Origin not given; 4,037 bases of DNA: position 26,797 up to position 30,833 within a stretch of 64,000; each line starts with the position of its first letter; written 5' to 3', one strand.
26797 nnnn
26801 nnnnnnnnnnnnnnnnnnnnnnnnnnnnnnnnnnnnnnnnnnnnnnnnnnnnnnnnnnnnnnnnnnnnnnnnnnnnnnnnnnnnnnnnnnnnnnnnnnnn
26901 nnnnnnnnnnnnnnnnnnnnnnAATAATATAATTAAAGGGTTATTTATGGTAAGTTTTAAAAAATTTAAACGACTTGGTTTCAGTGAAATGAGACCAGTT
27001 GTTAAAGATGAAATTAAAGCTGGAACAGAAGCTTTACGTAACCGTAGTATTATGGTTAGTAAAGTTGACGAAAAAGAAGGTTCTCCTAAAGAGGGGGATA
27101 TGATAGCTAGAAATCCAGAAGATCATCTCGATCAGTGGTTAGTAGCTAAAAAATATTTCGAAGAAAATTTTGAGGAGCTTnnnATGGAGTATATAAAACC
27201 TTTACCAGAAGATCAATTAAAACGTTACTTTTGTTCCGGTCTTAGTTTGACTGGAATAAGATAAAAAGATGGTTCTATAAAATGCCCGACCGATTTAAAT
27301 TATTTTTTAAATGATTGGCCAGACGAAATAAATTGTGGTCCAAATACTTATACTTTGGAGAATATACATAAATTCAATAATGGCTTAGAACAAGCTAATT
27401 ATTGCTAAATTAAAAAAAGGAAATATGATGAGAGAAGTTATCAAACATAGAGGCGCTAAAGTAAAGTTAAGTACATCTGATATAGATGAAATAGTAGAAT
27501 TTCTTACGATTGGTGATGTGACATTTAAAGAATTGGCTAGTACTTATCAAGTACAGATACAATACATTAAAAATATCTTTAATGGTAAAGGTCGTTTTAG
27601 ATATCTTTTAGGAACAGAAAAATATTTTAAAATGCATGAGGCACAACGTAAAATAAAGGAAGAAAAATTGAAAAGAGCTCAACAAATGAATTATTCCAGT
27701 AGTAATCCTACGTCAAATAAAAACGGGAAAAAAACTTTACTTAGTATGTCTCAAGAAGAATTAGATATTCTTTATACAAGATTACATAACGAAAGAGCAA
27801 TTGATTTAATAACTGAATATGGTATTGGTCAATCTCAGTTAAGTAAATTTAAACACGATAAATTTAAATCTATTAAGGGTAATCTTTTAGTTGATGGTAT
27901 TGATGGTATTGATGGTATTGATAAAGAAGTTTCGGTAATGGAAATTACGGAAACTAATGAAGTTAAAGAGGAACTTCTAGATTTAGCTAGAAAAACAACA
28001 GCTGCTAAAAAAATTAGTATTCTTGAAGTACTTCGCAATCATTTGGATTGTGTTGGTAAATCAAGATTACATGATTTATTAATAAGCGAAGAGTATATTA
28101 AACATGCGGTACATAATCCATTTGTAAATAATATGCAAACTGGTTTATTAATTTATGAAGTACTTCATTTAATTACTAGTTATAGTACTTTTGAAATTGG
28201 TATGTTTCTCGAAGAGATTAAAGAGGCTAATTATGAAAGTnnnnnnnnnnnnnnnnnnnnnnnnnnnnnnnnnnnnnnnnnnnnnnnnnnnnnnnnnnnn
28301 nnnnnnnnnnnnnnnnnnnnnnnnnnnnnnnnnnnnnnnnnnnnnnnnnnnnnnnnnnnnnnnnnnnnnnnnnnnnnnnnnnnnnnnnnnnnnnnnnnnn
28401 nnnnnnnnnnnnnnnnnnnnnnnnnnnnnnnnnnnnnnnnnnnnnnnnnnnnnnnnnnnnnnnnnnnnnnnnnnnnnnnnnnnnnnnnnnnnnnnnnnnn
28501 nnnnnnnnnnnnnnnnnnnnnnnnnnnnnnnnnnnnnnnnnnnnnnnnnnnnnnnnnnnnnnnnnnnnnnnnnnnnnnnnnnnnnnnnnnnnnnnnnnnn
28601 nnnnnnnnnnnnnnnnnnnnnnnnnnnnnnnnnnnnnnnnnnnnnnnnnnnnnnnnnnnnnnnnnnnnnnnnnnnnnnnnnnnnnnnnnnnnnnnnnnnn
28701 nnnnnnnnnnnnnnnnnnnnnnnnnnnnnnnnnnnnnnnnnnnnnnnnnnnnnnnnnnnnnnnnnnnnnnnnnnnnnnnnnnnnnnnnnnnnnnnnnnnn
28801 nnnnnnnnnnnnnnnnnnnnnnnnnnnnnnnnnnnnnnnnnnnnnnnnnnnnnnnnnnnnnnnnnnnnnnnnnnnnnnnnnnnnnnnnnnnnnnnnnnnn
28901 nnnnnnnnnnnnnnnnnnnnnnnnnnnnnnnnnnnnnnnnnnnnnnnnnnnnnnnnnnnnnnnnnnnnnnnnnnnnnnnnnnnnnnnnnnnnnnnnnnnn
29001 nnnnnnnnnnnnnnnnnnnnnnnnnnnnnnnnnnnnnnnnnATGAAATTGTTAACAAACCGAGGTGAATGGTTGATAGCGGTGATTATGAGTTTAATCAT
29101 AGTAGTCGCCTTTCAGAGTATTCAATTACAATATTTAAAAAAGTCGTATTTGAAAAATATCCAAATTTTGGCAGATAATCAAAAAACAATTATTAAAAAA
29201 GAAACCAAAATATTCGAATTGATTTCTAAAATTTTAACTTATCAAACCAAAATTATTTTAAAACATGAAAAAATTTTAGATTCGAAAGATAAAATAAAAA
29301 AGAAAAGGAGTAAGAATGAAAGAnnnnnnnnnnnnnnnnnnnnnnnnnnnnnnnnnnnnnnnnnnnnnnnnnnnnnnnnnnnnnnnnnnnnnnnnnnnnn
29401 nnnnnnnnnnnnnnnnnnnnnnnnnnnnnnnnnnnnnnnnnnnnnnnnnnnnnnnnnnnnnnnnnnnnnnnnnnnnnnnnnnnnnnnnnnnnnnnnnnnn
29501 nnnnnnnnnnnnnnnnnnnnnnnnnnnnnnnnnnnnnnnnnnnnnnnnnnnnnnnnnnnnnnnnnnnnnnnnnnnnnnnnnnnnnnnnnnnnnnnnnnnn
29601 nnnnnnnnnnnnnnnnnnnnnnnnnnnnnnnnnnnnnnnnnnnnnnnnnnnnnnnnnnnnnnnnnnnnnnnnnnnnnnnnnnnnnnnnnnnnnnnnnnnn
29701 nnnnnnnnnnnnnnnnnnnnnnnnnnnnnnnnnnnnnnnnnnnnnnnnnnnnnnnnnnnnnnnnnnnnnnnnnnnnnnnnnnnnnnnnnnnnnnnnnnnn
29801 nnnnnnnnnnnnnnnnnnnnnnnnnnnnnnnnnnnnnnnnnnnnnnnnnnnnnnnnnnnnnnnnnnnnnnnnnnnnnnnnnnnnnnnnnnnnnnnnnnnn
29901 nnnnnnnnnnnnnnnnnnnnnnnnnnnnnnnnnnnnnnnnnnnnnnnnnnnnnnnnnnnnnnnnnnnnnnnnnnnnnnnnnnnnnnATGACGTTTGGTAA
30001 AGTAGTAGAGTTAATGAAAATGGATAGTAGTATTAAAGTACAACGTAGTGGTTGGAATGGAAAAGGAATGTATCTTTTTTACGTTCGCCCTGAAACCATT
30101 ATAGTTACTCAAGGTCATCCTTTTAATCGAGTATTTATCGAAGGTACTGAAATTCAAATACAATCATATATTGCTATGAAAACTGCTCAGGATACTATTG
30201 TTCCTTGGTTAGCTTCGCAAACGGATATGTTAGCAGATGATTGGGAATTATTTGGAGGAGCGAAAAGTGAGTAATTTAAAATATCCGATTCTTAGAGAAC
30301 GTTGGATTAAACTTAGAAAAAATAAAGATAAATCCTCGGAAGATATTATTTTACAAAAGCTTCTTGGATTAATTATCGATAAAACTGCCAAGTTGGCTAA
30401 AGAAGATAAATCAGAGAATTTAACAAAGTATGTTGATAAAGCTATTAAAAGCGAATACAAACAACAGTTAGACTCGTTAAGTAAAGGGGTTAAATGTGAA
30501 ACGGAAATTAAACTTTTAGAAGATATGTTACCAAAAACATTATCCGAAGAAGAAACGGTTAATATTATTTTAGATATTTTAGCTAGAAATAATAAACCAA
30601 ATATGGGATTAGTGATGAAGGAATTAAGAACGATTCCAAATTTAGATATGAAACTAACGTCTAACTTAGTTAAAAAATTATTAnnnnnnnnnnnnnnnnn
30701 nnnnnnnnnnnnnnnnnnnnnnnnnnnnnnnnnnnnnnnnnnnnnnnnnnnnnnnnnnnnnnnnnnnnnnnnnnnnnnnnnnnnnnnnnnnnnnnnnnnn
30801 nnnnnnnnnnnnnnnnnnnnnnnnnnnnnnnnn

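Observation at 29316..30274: GGDEF cyclase gene immediately upstream of a DUF2829 (Tad2-family) protein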

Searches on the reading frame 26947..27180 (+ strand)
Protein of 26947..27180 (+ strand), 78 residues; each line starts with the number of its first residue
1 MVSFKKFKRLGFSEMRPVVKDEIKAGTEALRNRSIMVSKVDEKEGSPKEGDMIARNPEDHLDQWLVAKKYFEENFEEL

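Call 3: search_protein_families(library=pfam, proteins=[window:26947-27180:+], max_evalue=1)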
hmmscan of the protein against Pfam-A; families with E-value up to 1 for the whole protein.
window:26947-27180:+ (78 aa): 0 families

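Call 4: search_protein_families(library=phrogs, proteins=[window:26947-27180:+], max_evalue=0.01)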
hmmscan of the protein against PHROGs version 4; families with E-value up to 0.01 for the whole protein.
window:26947-27180:+ (78 aa): 0 families

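Call 36: search_protein_families(library=phrogs, proteins=[window:26947-27180:+], max_evalue=1)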
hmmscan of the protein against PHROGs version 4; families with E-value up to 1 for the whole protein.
window:26947-27180:+ (78 aa): 0 families

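Call 60: find_homologous_proteins(query=window:26947-27180:+, max_evalue=0.001)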
Query window:26947-27180:+ (78 aa): 180 proteins with E <= 0.001 among 180 candidates; the best 120 are listed.
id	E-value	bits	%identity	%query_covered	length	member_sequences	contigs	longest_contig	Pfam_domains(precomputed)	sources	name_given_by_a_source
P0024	6.9e-44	164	100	100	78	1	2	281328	-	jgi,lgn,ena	-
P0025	1.4e-38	148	90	100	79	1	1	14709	-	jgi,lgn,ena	-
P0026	2.9e-33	131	79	100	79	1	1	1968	-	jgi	jgi:hypothetical protein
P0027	4.8e-29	117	71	99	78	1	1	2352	-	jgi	-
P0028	2.4e-28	115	74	100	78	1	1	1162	-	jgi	jgi:hypothetical protein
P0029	3.0e-27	112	71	100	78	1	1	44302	-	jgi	-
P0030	1.8e-26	109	69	96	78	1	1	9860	-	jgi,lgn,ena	-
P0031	1.8e-25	106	68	99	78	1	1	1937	-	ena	-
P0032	5.7e-24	101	65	100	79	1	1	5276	-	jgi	jgi:hypothetical protein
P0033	1.7e-20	90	62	99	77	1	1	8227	-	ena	-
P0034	4.6e-20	89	61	99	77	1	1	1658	-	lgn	-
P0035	3.9e-19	86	61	97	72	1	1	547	-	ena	-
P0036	1.3e-18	84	58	100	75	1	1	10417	-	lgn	-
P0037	1.5e-18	84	53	100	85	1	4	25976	-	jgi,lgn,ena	-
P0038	2.6e-18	83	56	100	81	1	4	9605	-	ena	-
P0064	5.3e-16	76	54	100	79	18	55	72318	-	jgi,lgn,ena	jgi:hypothetical protein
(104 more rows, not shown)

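Call 75: search_solved_structures(query=A4, max_evalue=1, show_alignments=1)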
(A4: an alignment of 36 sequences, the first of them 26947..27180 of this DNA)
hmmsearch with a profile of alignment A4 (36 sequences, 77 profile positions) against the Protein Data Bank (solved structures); distinct sequences matched with E-value up to 1: 0.

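Call 79: find_encoding_contigs(protein=P0064, flank=4000, max_places=5)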
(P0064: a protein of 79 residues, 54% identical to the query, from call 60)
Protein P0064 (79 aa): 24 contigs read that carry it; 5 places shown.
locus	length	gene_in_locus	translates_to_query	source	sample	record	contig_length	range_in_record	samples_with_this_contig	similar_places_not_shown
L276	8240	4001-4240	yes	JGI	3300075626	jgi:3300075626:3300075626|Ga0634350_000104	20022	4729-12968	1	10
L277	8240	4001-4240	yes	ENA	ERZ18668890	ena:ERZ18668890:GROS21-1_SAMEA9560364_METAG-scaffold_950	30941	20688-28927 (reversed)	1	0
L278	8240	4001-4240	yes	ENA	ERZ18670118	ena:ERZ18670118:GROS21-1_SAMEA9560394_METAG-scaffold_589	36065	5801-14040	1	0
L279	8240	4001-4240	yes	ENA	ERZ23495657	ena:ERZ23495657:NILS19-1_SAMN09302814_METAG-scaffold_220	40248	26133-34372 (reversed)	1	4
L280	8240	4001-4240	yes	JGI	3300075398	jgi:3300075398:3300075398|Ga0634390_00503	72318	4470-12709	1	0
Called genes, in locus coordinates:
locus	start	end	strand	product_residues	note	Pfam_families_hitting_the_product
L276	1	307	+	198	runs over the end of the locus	-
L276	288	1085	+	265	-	PF18897:Gp3-like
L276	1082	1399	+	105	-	-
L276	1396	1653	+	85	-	-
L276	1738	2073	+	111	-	-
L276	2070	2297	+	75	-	-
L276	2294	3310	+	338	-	PF26760:Lockin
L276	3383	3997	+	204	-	-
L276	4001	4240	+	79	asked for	-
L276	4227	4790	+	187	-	PF16473:Rv2179c-like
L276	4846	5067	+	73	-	-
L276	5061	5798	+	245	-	-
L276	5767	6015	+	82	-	-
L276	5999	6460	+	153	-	-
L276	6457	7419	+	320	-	PF01370:Epimerase, PF02719:Polysacc_synt_2 (faint), PF04321:RmlD_sub_bind, PF16363:GDP_Man_Dehyd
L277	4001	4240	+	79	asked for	-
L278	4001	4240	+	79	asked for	-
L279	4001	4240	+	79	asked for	-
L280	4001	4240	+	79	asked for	-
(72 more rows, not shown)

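Call 81: predict_structure(alignment_id=A5)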
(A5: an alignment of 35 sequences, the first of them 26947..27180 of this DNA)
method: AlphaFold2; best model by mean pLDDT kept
length: 78 residues; sequences in the alignment: 35
mean_pLDDT: 68.7   pTM: 0.50
mean pLDDT of the five models: 68.7, 68.5, 66.7, 66.6, 62.7
residues with pLDDT >= 90: 0; 70-90: 47; 50-70: 20; < 50: 11
segments of 3 or more residues with pLDDT < 50: 6-9, 76-78
pLDDT, mean of each block of 10 residues (from residue 1): 46 70 74 76 71 77 77 57
secondary structure, 60 per line:
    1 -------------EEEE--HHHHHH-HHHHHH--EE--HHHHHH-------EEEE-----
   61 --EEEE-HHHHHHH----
elements in order: E14-17 H20-25 H27-32 H39-44 E52-55 E63-66 H68-74

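Call 83: fold_search(model_id=the predicted structure, library=pdb)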
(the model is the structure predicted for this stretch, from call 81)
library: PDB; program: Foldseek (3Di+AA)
matches with E <= 10: 77; with E <= 0.001: 0
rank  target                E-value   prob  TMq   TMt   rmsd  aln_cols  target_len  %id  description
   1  9h9h_X                5.4e-01  0.25  0.29  0.32   3.3        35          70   20  Complex 1 30S-IF1-IF2-IF3-GE81112 (released 2025-08-06)
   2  7bme_C                9.9e-01  0.18  0.37  0.38   4.6        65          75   11  Crystal structure of a R18W mutant of the DNA-binding protein RemA from Geobacillus thermodenitrificans (released 2021-08-25)
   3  7p1w_B                1.5e+00  0.15  0.38  0.38   5.1        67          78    9  Crystal structure of a R51 R53 double mutant of the DNA-binding protein RemA from Geobacillus thermodenitrificans (released 2021-08-25)
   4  9fco_I                1.5e+00  0.10  0.27  0.29   3.6        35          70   20  Structure of E. coli 30S-IF1-IF3-mRNA-Kasugamycin complex (released 2025-03-19)
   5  2n78_MODEL_1_A        1.6e+00  0.04  0.27  0.28   9.6        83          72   11  NMR structure of IF1 from Pseudomonas aeruginosa (released 2016-09-07)
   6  4ql5_B                1.9e+00  0.10  0.26  0.30   3.7        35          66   20  Crystal structure of translation initiation factor IF-1 from Streptococcus pneumoniae TIGR4 (released 2014-07-02)
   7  4ql5_A                2.2e+00  0.13  0.30  0.33   3.3        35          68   20  Crystal structure of translation initiation factor IF-1 from Streptococcus pneumoniae TIGR4 (released 2014-07-02)
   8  6c00_MODEL_1_A        2.4e+00  0.06  0.22  0.24   4.3        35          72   17  Solution structure of translation initiation factor 1 from Clostridium difficile (released 2019-01-16)
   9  3i4o_B                2.9e+00  0.08  0.27  0.31   3.6        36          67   14  Crystal Structure of Translation Initiation Factor 1 from Mycobacterium tuberculosis (released 2010-02-23)
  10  6c5d_A                2.9e+00  0.07  0.38  0.27   8.0       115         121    8  N-terminal domain of Helicobacter pylori LlaJI.R1 (released 2018-06-27)
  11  8ppl_Iq               3.1e+00  0.10  0.29  0.23   3.3        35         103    8  MERS-CoV Nsp1 bound to the human 43S pre-initiation complex (released 2023-10-18)
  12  8q3p_a                3.1e+00  0.06  0.21  0.05   5.9        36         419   22  Bacterial transcription termination factor Rho G150D mutant bound to ADP; C-terminal 8xHis-tag (released 2023-09-27)
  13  3i4o_A                3.3e+00  0.08  0.27  0.30   3.6        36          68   14  Crystal Structure of Translation Initiation Factor 1 from Mycobacterium tuberculosis (released 2010-02-23)
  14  7k86_B                3.3e+00  0.03  0.21  0.05  10.5        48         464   17  Crystal Structure of Glutamyl-tRNA synthetase (gltX) from Stenotrophomonas maltophilia (released 2020-10-07)
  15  4uer_0                3.8e+00  0.08  0.29  0.24   3.4        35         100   14  40S-eIF1-eIF1A-eIF3-eIF3j translation initiation complex from Lachancea kluyveri (released 2015-02-11)
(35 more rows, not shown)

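Call 94: search_protein_families(library=padloc, proteins=[window:26947-27180:+], max_evalue=0.01)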
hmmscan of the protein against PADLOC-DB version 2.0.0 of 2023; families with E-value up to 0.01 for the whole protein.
window:26947-27180:+ (78 aa): 0 families

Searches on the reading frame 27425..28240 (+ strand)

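Call 3: search_protein_families(library=pfam, proteins=[window:27425-28240:+], max_evalue=1)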
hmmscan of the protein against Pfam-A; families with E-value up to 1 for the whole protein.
window:27425-28240:+ (272 aa): 1 family
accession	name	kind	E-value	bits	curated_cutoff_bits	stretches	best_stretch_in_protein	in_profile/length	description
PF13443.12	HTH_26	-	0.17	12.6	22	0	127-152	15-40/63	Cro/C1-type HTH DNA-binding domain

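Call 4: search_protein_families(library=phrogs, proteins=[window:27425-28240:+], max_evalue=0.01)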
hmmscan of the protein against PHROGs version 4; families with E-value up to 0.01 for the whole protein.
window:27425-28240:+ (272 aa): 0 families

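Call 94: search_protein_families(library=padloc, proteins=[window:27425-28240:+], max_evalue=0.01)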
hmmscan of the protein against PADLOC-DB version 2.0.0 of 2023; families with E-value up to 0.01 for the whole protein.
window:27425-28240:+ (272 aa): 0 families

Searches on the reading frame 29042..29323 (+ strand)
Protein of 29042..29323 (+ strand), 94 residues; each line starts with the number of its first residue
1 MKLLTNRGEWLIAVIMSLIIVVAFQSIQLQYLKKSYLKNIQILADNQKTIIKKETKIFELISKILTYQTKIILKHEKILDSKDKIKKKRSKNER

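Call 3: search_protein_families(library=pfam, proteins=[window:29042-29323:+], max_evalue=1)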
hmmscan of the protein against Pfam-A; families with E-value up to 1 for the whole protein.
window:29042-29323:+ (94 aa): 1 family
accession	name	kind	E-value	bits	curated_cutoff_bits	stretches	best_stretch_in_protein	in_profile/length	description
PF16787.10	NDC10_II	-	0.016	14.7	26.3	1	16-91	154-232/317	Centromere DNA-binding protein complex CBF3 subunit, domain 2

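Call 4: search_protein_families(library=phrogs, proteins=[window:29042-29323:+], max_evalue=0.01)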
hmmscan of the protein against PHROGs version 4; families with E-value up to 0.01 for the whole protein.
window:29042-29323:+ (94 aa): 1 family
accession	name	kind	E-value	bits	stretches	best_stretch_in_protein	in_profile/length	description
phrog_32972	-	unknown function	0.0043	18.1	1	13-90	19-94/96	-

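Call 94: search_protein_families(library=padloc, proteins=[window:29042-29323:+], max_evalue=0.01)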
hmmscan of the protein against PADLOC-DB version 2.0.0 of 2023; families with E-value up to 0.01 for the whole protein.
window:29042-29323:+ (94 aa): 0 families

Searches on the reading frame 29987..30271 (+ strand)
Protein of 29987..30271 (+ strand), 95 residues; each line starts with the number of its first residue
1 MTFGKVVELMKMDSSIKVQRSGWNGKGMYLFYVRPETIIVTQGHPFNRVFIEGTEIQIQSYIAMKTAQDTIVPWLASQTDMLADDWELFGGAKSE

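Call 3: search_protein_families(library=pfam, proteins=[window:29987-30271:+], max_evalue=1)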
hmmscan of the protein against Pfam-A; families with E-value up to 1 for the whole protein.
window:29987-30271:+ (95 aa): 2 families
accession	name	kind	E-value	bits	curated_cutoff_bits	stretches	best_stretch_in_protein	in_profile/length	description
PF11195.14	Tad2-like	-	1.7e-23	83.4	25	1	1-88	1-72/73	Thoeris anti-defense 2-like domain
PF09684.15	Tail_P2_I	-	0.19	12.1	20.6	1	53-87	21-53/139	Phage tail protein (Tail_P2_I)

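Call 4: search_protein_families(library=phrogs, proteins=[window:29987-30271:+], max_evalue=0.01)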
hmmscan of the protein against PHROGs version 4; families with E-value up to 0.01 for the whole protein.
window:29987-30271:+ (95 aa): 3 families
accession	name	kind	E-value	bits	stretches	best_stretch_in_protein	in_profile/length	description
phrog_1048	-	unknown function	6.7e-26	92.6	1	1-88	110-193/211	-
phrog_872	-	unknown function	6.9e-24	85.7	1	1-88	89-170/172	-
phrog_30130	-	unknown function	1.6e-11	45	1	15-89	188-259/262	-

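Call 14: search_solved_structures(query=window:29987-30271:+, max_evalue=1, show_alignments=4)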
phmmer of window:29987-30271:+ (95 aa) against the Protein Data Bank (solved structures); distinct sequences matched with E-value up to 1: 7.
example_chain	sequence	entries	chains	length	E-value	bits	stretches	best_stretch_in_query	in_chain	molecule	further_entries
8v3e_E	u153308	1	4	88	8.3e-15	57.9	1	2-88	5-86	Tad2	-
9eib_A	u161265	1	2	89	8.6e-15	57.9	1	2-88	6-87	Prophage anti-Thoeris 2 (ModTad2)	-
8kbi_A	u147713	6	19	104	2.3e-14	56.5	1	1-88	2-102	Inhibitor of Type II CRISPR-Cas system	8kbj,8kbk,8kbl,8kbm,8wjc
9kzr_A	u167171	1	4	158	5.7e-14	55.2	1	2-88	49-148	AcrIIA7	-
8sme_A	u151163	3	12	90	2.6e-13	53.1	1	1-88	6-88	Gp34.65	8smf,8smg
8wje_B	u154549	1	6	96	3.2e-13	52.8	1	1-88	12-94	Gp34.65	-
8wjd_A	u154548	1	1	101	6.7e-11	45.4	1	2-87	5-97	SptTad2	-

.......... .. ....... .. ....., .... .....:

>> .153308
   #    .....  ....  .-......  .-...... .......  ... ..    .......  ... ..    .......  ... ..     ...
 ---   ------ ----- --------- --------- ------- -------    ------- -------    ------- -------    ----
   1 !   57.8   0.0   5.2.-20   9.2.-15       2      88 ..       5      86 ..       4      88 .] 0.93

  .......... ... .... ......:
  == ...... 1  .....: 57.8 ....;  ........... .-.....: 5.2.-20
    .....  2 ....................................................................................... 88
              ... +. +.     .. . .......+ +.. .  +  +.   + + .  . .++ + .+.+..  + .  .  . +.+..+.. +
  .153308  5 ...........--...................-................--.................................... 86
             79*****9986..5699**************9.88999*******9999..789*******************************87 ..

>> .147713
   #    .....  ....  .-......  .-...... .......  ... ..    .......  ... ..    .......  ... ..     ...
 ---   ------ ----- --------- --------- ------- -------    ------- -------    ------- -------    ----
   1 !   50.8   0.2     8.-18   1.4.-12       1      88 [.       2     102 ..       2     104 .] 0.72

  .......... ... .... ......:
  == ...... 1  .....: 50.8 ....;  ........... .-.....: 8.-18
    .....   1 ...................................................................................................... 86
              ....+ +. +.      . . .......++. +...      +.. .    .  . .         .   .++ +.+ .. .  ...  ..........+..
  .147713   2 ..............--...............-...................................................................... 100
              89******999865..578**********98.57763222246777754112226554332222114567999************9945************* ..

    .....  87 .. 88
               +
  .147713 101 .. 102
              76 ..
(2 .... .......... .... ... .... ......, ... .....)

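Call 50: find_related_loci(query=A2, collection=viral_contigs, flank=6000)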
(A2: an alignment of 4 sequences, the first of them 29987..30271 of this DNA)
Query A2 (95 aa) in viral_contigs; peptide patterns used: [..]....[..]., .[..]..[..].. (x = any residue, [..] = any of these).
600 stretches matched a pattern (row limit reached: there are more); 564 encode a relative of the query (tblastn E <= 1e-3); the best 80 are kept; 80 distinct loci.
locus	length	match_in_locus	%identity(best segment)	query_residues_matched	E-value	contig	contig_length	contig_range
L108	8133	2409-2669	51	9-95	3e-26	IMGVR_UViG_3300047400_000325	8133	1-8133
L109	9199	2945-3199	51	1-88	2e-25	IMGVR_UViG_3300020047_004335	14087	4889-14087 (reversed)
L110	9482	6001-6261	48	1-90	4e-25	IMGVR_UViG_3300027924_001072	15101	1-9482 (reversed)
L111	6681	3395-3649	50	1-88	2e-24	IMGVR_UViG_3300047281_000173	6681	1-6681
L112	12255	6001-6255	47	1-88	1e-23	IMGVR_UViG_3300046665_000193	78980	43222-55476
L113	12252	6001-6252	52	1-87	4e-24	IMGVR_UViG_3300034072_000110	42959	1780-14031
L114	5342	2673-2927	50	1-88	4e-23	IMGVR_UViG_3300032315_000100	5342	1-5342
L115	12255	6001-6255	50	1-88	5e-23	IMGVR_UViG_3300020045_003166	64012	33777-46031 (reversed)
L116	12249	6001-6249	50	3-88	6e-23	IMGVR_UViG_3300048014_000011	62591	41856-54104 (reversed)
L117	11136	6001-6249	50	1-86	7e-23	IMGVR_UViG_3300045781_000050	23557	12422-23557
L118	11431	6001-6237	51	9-88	9e-23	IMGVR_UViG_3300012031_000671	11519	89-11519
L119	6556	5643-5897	50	1-88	2e-22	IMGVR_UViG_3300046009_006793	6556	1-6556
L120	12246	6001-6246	50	1-86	3e-22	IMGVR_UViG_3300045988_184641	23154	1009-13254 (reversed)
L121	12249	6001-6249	49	1-86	3e-22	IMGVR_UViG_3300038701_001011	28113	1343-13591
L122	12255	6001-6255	49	1-88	3e-22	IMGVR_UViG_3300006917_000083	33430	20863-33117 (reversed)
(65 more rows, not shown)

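Call 94: search_protein_families(library=padloc, proteins=[window:29987-30271:+], max_evalue=0.01)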
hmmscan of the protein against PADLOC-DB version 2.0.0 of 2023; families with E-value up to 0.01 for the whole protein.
window:29987-30271:+ (95 aa): 0 families

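Call 95: search_protein_families(library=ncbifam, proteins=[window:29987-30271:+], max_evalue=0.01)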
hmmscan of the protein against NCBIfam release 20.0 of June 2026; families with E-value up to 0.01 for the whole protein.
window:29987-30271:+ (95 aa): 0 families

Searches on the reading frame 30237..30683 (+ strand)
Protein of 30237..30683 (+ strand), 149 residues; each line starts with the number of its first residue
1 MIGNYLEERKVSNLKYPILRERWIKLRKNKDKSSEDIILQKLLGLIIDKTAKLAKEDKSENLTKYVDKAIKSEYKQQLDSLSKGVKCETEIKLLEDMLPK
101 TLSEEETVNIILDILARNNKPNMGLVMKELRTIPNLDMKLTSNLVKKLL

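Call 3: search_protein_families(library=pfam, proteins=[window:30237-30683:+], max_evalue=1)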
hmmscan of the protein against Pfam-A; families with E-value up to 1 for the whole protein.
window:30237-30683:+ (149 aa): 3 families
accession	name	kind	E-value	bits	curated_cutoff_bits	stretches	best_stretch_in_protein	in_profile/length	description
PF09424.15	YqeY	-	1.2e-05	25.9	27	1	42-149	30-143/143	Yqey-like protein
PF12069.13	DUF3549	-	0.09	12.4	27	1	46-145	219-324/340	Protein of unknown function (DUF3549)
PF21496.2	MIC5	-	0.15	12.7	27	1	58-116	12-68/74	Microneme protein MIC5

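Call 4: search_protein_families(library=phrogs, proteins=[window:30237-30683:+], max_evalue=0.01)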
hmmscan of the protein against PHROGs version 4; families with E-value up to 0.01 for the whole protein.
window:30237-30683:+ (149 aa): 1 family
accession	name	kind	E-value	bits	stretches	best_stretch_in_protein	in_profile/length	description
phrog_1460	-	DNA, RNA and nucleotide metabolism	6.1e-14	53.2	1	19-148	7-139/140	tRNA amidotransferase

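Call 94: search_protein_families(library=padloc, proteins=[window:30267-30683:+], max_evalue=0.01)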
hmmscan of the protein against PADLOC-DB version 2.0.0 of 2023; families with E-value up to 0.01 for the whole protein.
window:30267-30683:+ (139 aa): 0 families

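Call 95: search_protein_families(library=ncbifam, proteins=[window:30267-30683:+], max_evalue=0.01)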
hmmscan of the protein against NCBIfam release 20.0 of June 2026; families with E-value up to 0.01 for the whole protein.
window:30267-30683:+ (139 aa): 1 family
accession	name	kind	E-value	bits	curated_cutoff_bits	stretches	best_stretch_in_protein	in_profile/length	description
NF040868.1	carboxypep_CpsA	equivalog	0.0031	16.3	500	1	51-107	262-318/391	carboxypeptidase CpsA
